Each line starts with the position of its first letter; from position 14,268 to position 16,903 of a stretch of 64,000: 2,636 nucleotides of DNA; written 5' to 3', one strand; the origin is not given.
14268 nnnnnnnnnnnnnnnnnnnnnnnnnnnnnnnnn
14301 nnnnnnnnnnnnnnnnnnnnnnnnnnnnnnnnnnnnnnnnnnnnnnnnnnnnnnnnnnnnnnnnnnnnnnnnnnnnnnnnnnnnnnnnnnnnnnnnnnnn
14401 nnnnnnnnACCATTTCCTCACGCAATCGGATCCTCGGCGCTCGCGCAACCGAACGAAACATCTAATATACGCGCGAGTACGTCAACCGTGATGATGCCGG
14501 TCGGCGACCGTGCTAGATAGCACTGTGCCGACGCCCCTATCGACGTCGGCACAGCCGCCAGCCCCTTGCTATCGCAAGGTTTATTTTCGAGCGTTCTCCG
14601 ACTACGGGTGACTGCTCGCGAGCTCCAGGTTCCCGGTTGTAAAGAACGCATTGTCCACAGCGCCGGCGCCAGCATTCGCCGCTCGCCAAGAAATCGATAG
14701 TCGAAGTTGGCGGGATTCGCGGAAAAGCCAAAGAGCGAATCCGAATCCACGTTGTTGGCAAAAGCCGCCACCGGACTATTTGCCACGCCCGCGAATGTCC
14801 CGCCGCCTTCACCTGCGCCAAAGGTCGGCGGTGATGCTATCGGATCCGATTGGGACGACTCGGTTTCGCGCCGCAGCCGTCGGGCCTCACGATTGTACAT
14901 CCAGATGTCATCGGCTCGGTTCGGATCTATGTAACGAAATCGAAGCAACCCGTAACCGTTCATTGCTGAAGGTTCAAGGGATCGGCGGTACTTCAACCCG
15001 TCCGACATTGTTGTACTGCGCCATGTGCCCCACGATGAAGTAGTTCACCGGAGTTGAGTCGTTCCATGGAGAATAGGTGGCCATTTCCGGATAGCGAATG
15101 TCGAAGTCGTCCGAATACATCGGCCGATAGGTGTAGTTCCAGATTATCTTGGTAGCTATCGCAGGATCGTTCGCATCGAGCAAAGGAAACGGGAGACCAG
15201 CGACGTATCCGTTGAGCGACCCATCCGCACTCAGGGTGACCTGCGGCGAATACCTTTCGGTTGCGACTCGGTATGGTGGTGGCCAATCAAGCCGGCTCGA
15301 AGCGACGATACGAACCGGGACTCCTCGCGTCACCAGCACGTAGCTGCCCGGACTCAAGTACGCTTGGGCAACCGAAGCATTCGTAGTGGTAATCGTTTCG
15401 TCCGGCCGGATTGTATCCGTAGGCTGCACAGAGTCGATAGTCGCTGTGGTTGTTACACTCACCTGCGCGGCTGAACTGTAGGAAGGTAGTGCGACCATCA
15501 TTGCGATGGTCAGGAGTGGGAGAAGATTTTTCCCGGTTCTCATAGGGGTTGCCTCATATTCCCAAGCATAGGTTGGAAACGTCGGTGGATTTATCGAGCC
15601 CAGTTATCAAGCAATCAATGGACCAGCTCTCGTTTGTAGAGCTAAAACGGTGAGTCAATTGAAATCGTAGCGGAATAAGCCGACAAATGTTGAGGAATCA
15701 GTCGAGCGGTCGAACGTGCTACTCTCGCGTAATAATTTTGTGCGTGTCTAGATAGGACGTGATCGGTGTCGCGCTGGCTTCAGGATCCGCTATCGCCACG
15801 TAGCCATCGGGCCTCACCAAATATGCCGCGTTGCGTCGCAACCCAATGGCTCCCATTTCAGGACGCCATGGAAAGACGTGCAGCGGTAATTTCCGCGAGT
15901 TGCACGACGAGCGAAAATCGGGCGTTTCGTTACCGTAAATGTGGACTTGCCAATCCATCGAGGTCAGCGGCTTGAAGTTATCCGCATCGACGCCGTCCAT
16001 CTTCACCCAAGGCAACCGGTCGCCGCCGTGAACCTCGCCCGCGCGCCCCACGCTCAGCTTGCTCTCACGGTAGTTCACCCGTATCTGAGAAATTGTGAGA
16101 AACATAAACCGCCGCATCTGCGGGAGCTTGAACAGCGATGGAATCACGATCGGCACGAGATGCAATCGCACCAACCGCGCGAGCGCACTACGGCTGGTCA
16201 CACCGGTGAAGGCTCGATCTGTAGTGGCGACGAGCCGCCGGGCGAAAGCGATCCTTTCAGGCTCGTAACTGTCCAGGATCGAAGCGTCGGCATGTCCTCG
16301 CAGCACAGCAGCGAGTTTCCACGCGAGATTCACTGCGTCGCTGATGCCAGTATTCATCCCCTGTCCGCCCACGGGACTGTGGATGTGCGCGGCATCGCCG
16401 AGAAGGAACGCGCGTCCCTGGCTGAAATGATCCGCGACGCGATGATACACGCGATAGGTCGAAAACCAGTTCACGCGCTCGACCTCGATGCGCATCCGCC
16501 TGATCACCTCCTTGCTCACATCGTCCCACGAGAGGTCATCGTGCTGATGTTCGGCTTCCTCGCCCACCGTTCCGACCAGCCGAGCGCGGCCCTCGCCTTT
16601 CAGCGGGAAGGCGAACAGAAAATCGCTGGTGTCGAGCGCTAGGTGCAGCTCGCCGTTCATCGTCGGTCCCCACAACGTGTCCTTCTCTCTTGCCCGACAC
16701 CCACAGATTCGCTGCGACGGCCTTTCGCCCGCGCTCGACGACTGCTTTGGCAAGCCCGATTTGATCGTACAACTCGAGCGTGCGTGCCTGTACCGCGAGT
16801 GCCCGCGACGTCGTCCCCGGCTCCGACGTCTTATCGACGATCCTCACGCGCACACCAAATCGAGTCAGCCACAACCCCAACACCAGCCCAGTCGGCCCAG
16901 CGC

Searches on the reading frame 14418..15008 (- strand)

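Call 3: search_protein_families(library=pfam, proteins=[window:14418-15008:-], max_evalue=0.01)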
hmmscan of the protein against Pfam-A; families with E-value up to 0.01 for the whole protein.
window:14418-15008:- (196 aa): 1 family
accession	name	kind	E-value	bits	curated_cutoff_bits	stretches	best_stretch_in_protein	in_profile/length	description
PF07044.18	DUF1329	-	4.3e-09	36.6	23.1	1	9-52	146-190/368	Protein of unknown function (DUF1329)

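Call 4: search_protein_families(library=ncbifam, proteins=[window:14418-15008:-], max_evalue=0.01)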
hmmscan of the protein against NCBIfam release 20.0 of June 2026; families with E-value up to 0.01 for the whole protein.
window:14418-15008:- (196 aa): 0 families

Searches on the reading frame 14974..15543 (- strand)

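Call 3: search_protein_families(library=pfam, proteins=[window:14974-15543:-], max_evalue=0.01)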
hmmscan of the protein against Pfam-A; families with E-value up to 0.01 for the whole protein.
window:14974-15543:- (189 aa): 1 family
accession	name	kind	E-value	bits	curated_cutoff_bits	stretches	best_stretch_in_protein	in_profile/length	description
PF07044.18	DUF1329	-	2.1e-08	34.3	23.1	1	50-142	1-92/368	Protein of unknown function (DUF1329)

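Call 4: search_protein_families(library=ncbifam, proteins=[window:14974-15543:-], max_evalue=0.01)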
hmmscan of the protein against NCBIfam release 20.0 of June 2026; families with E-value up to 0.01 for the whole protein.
window:14974-15543:- (189 aa): 0 families

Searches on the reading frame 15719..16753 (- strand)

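Call 3: search_protein_families(library=pfam, proteins=[window:15719-16753:-], max_evalue=0.01)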
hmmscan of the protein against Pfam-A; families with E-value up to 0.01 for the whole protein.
window:15719-16753:- (344 aa): 2 families
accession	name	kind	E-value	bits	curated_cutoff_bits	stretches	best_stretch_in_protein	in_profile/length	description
PF01494.25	FAD_binding_3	-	6.6e-38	131.3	22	1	45-177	212-348/349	FAD binding domain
PF21274.3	Rng_hyd_C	-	0.00011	22.9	27.5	1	304-329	68-94/107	Aromatic-ring hydroxylase, C-terminal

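Call 4: search_protein_families(library=ncbifam, proteins=[window:15719-16753:-], max_evalue=0.01)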
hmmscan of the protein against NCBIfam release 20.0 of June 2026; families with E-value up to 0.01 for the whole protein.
window:15719-16753:- (344 aa): 56 families (the best 25 are shown)
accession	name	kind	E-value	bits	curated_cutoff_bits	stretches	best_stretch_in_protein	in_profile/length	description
NF004832.0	PRK06184.1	subfamily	4.4e-48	164.3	476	1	43-337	214-497/506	hypothetical protein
NF004780.0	PRK06126.1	subfamily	1e-34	119.8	445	1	49-188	242-379/552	hypothetical protein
NF006092.0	PRK08244.1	equivalog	9e-33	113.7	644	1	67-324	224-472/494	monooxygenase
NF033145.1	rif_monoox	equivalog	2.1e-31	109.4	800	1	47-229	201-379/472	rifampin monooxygenase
NF005303.0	PRK06834.1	subfamily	4.9e-31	107.8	625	1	62-228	212-374/488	hypothetical protein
NF004831.0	PRK06183.1-5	equivalog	6.7e-31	107.3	546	1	81-199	247-367/568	bifunctional 3-(3-hydroxy-phenyl)propionate/3-hydroxycinnamic acid hydroxylase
NF006002.0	PRK08132.1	subfamily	1.4e-29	102.9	416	1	83-196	266-384/552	FAD-dependent oxidoreductase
NF004829.0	PRK06183.1-3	subfamily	3.2e-29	102.1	390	1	67-325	245-497/520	bifunctional 3-(3-hydroxy-phenyl)propionate/3-hydroxycinnamic acid hydroxylase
NF046069.1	AkvoneHdxseRdmE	equivalog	3.9e-28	98.5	700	1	93-178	269-354/521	aklavinone 12-hydroxylase RdmE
NF006144.0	PRK08294.1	subfamily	7e-27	94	560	1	65-187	279-413/637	phenol 2-monooxygenase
NF046068.1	AkvoneHdxseDnrF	equivalog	7.3e-27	94.4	650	1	93-178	268-353/439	aklavinone 12-hydroxylase DnrF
NF045577.1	FAD_mono_MbnF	equivalog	2.5e-26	92.3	800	1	77-176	258-356/531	methanobactin biosynthesis FAD monooxygenase MbnF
NF000343.1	rif_mono_Iri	exception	1.1e-25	90.6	950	1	52-228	208-380/479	rifampin monooxygenase Iri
NF005531.0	PRK07190.1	equivalog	1.5e-25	89.9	530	1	83-178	244-340/487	FAD-binding protein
NF004828.0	PRK06183.1-2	equivalog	4.6e-22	78.1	853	1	80-176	247-345/568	bifunctional 3-(3-hydroxy-phenyl)propionate/3-hydroxycinnamic acid hydroxylase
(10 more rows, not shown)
